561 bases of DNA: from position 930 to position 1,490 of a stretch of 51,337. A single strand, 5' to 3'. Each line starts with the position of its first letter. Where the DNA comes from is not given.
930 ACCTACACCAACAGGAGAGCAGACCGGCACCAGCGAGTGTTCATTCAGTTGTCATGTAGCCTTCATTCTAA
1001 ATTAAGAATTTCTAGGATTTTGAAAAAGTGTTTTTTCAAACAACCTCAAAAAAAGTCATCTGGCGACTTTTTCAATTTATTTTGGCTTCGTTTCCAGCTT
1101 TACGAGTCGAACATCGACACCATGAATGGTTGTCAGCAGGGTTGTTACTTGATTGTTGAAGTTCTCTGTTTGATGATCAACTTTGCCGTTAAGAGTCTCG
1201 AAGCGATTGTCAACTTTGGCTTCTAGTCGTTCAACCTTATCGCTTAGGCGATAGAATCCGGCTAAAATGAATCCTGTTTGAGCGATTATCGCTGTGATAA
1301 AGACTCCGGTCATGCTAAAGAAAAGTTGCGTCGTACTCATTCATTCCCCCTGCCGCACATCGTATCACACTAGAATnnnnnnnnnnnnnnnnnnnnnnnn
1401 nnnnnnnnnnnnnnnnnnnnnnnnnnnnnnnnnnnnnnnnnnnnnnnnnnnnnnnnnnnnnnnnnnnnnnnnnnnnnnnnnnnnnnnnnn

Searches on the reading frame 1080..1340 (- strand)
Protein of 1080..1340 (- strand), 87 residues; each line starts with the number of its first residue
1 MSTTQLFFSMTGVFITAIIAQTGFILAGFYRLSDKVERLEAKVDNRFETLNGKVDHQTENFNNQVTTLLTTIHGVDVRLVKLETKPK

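Call 6: search_protein_families(library=pfam, max_evalue=1, proteins=[window:1080-1340:-])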
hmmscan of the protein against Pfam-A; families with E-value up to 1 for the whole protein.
seq(87 aa): 6 families
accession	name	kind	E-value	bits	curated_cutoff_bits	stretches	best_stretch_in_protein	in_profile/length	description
PF04513.17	Baculo_PEP_C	-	0.002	18.6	38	1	25-73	43-91/140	Baculovirus polyhedron envelope protein, PEP, C terminus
PF10280.14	Med11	-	0.035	15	26.9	1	52-80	37-65/120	Mediator complex protein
PF05531.17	NPV_P10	-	0.06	14.3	29.8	1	25-74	9-60/75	Nucleopolyhedrovirus P10 protein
PF01442.23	Apolipoprotein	-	0.067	13.3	90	1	32-68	108-144/190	Apolipoprotein A1/A4/E domain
PF10750.14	DUF2536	-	0.094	13.1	27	1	31-75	7-44/68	Protein of unknown function (DUF2536)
PF01594.21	AI-2E_transport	-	0.12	11.9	34.3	1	4-72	54-125/327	AI-2E family transporter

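Call 7: search_protein_families(library=phrogs, max_evalue=1, proteins=[window:1080-1340:-])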
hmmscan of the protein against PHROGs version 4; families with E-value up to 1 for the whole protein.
seq(87 aa): 8 families
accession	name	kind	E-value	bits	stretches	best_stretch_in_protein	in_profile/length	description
phrog_20262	-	unknown function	0.0023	19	1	29-71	45-87/146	-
phrog_12015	-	unknown function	0.0038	17.8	1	3-84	62-126/165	-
phrog_6701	-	unknown function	0.0069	17.1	1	30-73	88-133/169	-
phrog_37421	-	unknown function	0.026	14.4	1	11-76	241-304/383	-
phrog_1009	-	unknown function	0.079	14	1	10-83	10-89/103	-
phrog_18362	-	unknown function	0.084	14.2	1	16-68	26-82/119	-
phrog_38517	-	unknown function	0.21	12.7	1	28-66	65-103/123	-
phrog_12220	-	unknown function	0.23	12.6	0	27-46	53-72/89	-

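Call 13: search_protein_families(library=ncbifam, max_evalue=1, proteins=[window:1080-1340:-])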
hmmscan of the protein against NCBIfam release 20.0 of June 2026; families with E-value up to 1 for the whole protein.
seq(87 aa): 3 families
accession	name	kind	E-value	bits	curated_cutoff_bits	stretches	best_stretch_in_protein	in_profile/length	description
NF005411.0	PRK06975.1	equivalog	0.0027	16.1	414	1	18-85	333-396/660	fused uroporphyrinogen-III synthase HemD/membrane protein HemX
TIGR02132.1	phaR_Bmeg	equivalog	0.029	14.3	148.4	1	32-81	84-132/189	polyhydroxyalkanoic acid synthase subunit PhaR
NF008281.1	PRK11059.1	equivalog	0.051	11.8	663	1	6-81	11-80/633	RNase E specificity factor CsrD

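Call 14: find_homologous_proteins(query=window:1080-1340:-, max_evalue=0.01)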
Query seq(87 aa) (87 aa): 14 proteins with E <= 0.01 among 16 candidates.
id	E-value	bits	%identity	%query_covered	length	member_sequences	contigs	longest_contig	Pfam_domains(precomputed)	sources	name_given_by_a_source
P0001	7.8e-43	161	100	90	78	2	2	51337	-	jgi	jgi:hypothetical protein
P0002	9.0e-10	56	45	98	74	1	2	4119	-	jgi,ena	-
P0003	2.0e-9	55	47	99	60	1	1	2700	-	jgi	jgi:hypothetical protein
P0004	2.4e-9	55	47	100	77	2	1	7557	-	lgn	-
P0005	3.8e-9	54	48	94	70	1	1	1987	-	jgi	jgi:uncharacterized membrane protein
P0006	5.1e-9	54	76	44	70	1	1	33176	-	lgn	-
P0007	5.8e-9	54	76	44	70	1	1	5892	-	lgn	-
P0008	5.5e-8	51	71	44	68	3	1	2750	-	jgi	-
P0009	6.5e-8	50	45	87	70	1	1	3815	-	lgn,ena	-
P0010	6.5e-8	50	45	87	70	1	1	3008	-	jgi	-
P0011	7.3e-8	50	71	44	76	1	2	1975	-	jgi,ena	-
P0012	1.1e-7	50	45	98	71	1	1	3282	-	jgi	jgi:hypothetical protein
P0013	1.7e-6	46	76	39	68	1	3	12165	-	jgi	jgi:hypothetical protein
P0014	2.3e-6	45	83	34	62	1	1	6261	-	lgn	-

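Call 17: find_encoding_contigs(protein=P0006, flank=10000, max_places=3)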
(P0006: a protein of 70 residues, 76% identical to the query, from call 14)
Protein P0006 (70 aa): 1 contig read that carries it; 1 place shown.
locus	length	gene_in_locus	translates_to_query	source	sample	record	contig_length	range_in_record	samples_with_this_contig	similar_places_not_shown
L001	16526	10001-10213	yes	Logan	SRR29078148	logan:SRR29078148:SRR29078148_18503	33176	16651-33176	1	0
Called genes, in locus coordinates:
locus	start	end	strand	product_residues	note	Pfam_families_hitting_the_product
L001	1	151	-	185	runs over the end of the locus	-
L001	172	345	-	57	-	-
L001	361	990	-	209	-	PF25691:BW3TFN (faint)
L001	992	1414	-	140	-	-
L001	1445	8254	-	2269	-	PF18760:ART-PolyVal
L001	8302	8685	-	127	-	-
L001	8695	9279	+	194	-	-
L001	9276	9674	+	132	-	-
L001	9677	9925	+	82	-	-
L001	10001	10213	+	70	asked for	-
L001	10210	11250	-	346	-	-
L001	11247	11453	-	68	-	PF21825:Sequestin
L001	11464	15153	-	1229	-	PF04865:Baseplate_J (weak)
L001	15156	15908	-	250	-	-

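Call 19: find_encoding_contigs(protein=P0013, flank=10000, max_places=3)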
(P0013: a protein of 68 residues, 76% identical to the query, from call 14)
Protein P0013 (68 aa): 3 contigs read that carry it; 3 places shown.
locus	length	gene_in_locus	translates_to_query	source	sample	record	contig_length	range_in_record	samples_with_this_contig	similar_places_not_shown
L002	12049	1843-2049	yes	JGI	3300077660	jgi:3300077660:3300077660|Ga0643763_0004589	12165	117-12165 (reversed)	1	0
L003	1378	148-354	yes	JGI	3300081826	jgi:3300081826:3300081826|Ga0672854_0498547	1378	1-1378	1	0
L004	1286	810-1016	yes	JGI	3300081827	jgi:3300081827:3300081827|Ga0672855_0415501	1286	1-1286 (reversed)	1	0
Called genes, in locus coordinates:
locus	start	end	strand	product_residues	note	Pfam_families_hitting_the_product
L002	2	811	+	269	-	?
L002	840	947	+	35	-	-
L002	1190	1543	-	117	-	-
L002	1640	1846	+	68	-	-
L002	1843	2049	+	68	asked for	-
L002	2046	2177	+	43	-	-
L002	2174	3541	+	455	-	PF02463:SMC_N (weak), PF13476:AAA_23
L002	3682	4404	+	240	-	-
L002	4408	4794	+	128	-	-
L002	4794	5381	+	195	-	-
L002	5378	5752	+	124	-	-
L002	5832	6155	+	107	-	-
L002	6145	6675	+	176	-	PF13909:zf-H2C2_5 (faint)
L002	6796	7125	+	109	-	-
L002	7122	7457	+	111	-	-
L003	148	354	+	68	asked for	-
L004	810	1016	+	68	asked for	-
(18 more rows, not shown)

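Call 20: find_encoding_contigs(protein=P0004, flank=10000, max_places=3)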
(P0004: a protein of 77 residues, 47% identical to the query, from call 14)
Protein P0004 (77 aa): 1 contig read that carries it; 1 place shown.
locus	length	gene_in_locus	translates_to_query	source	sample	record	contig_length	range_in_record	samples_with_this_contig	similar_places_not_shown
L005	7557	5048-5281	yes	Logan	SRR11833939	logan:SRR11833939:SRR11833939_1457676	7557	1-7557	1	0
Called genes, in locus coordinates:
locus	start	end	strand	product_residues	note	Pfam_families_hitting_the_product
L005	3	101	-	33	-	?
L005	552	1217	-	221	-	-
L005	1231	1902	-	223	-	PF13479:AAA_24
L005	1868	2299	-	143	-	PF23791:DUF7173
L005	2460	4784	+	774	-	PF22763:NrS1-1_pol-like_HBD (weak)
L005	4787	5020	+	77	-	-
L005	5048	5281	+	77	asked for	-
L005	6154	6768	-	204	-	-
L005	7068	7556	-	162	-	?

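Call 26: find_encoding_contigs(protein=P0001, flank=10000, max_places=5)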
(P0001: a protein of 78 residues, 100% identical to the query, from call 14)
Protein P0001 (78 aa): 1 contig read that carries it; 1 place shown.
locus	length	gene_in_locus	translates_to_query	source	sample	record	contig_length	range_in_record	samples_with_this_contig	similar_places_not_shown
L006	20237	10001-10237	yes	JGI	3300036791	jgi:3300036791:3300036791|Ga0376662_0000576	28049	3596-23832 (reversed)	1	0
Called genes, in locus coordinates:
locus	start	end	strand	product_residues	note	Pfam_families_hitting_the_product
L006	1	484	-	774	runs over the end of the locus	-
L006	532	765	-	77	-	-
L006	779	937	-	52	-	-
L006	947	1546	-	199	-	PF26209:Phage_phiTE_241_C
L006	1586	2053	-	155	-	-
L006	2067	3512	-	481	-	PF04851:ResIII, PF00271:Helicase_C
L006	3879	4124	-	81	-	-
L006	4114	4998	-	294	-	-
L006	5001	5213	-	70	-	-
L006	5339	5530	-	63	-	-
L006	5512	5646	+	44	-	-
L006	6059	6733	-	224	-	PF13479:AAA_24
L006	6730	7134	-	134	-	PF23791:DUF7173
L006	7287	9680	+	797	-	PF22763:NrS1-1_pol-like_HBD (faint), PF13148:DUF3987 (weak)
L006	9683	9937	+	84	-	-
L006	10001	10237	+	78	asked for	-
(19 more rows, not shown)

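Call 41: find_related_loci(query=A2, collection=viral_contigs, flank=6000)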
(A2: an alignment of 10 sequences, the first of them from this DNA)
Query A2 (87 aa) in viral_contigs; peptide patterns used: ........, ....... (x = any residue, [..] = any of these).
41 stretches matched a pattern; 3 encode a relative of the query (tblastn E <= 1e-3); 3 distinct loci.
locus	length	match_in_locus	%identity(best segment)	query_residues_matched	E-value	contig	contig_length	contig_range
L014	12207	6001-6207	47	1-87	4e-18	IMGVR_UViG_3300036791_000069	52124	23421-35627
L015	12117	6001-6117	72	47-85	2e-14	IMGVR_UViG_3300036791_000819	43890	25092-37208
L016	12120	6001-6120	60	44-83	3e-13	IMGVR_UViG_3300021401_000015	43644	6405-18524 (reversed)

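Call 72: search_protein_families(library=pfam, max_evalue=0.01, proteins=[L001:8695-9279:+, L001:9276-9674:+])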
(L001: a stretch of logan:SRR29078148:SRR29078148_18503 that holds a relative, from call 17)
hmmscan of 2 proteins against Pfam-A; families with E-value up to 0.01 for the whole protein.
L001:8695-9279:+ (194 aa): 1 family
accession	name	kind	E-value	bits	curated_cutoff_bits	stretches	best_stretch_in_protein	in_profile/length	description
PF13560.12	HTH_31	-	0.0049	17.6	27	1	161-187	13-39/64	Helix-turn-helix domain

L001:9276-9674:+ (132 aa): 0 families

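Call 82: search_protein_families(library=padloc, max_evalue=0.01, proteins=[window:1080-1340:-])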
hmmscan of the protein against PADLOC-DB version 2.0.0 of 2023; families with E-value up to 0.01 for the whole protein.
seq(87 aa): 0 families

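Call 99: search_dna_similar(query=window:1080-1340:-, collection=phages, mode=protein, max_evalue=1, max_rows=10)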
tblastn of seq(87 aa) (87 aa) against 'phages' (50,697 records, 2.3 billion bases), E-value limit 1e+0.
No match.
